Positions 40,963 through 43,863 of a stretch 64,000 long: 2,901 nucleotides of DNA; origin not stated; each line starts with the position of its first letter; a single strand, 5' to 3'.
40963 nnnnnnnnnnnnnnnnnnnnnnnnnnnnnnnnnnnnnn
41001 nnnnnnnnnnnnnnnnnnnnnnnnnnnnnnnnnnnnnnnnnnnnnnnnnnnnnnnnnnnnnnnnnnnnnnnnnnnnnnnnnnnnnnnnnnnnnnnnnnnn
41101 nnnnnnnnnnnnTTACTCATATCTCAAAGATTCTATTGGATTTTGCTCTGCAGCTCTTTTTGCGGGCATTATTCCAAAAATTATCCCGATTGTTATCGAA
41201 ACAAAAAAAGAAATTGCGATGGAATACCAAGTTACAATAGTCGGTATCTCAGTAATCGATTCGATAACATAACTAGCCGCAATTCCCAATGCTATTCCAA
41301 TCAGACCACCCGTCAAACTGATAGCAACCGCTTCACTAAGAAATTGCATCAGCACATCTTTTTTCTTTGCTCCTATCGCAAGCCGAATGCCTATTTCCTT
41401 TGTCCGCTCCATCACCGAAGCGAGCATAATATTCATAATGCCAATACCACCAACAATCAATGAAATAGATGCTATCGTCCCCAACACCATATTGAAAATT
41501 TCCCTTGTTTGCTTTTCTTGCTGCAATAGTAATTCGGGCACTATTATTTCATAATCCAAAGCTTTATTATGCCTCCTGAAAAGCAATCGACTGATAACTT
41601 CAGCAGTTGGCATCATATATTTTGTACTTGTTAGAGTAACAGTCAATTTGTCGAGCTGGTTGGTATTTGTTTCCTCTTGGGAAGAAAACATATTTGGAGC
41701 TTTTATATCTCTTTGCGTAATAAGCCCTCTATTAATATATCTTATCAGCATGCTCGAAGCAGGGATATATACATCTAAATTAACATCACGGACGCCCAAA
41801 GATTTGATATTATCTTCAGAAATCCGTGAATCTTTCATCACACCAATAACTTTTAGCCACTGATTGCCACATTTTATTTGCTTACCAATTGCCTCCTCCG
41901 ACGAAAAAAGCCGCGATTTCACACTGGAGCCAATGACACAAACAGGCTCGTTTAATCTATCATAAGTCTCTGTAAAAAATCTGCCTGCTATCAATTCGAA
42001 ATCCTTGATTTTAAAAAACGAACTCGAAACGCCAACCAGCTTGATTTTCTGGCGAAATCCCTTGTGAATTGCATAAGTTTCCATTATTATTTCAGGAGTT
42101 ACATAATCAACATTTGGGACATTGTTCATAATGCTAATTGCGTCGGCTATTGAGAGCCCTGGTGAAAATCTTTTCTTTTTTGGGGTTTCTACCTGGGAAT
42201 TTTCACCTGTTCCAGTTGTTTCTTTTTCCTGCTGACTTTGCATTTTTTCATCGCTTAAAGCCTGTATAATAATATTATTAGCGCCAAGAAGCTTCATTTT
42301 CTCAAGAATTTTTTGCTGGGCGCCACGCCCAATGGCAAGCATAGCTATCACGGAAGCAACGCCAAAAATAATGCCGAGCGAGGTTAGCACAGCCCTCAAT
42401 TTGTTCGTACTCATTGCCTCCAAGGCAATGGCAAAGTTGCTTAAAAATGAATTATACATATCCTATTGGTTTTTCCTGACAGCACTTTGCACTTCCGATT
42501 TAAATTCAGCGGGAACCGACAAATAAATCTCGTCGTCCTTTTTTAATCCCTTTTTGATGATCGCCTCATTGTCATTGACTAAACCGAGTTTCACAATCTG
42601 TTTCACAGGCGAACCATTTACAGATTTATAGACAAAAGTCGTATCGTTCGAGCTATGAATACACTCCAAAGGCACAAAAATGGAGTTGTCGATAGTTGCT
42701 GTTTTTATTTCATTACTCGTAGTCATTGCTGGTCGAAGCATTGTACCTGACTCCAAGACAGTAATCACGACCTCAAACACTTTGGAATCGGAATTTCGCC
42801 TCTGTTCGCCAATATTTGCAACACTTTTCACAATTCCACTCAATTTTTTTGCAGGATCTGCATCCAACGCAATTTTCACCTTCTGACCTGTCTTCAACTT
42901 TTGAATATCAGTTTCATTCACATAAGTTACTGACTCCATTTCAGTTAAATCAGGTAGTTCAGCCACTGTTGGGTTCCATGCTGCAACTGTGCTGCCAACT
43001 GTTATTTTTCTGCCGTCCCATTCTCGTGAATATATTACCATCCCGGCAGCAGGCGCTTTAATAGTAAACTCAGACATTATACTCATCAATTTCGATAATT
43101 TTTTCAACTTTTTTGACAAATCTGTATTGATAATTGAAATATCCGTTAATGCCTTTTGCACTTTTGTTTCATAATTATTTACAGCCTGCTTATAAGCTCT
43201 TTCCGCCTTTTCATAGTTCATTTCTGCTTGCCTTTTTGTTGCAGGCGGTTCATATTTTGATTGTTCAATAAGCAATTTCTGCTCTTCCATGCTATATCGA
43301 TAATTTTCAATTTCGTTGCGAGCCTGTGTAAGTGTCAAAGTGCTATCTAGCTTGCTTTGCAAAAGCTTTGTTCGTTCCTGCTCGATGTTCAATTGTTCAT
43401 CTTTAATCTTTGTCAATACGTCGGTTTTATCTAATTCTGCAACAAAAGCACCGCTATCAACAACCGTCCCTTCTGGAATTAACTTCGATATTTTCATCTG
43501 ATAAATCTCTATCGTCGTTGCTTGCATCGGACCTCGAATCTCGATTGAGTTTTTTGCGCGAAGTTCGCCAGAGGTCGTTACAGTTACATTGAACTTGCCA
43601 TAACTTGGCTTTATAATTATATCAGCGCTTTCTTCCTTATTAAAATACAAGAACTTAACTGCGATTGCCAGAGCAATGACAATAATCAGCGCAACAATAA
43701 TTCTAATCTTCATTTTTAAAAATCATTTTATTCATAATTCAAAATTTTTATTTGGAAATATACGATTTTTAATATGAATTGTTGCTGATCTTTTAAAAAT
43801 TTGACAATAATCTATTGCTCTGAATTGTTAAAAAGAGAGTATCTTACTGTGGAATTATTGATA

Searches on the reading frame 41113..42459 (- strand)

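Call 38: search_protein_families(library=pfam, proteins=[window:41113-42459:-], max_evalue=0.0001)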
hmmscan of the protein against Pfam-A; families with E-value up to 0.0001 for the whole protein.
window:41113-42459:- (448 aa): 2 families
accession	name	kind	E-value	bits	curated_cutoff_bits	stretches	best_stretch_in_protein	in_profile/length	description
PF12704.14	MacB_PCD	-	1.6e-36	127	27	1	24-241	2-180/207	MacB-like periplasmic core domain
PF02687.27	FtsX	-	2.1e-23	83.1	25.5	1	329-441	3-120/120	FtsX-like permease C-terminal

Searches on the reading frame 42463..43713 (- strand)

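Call 38: search_protein_families(library=pfam, proteins=[window:42463-43713:-], max_evalue=0.0001)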
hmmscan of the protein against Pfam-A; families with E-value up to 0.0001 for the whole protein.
window:42463-43713:- (416 aa): 2 families
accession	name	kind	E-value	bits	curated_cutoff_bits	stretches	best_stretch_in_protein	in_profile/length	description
PF13437.12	HlyD_3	-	1.6e-08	35.7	22.2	1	217-321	1-95/106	HlyD family secretion protein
PF16576.10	HlyD_D23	-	3.2e-07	30.3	30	1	163-330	59-212/214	Barrel-sandwich domain of CusB or HlyD membrane-fusion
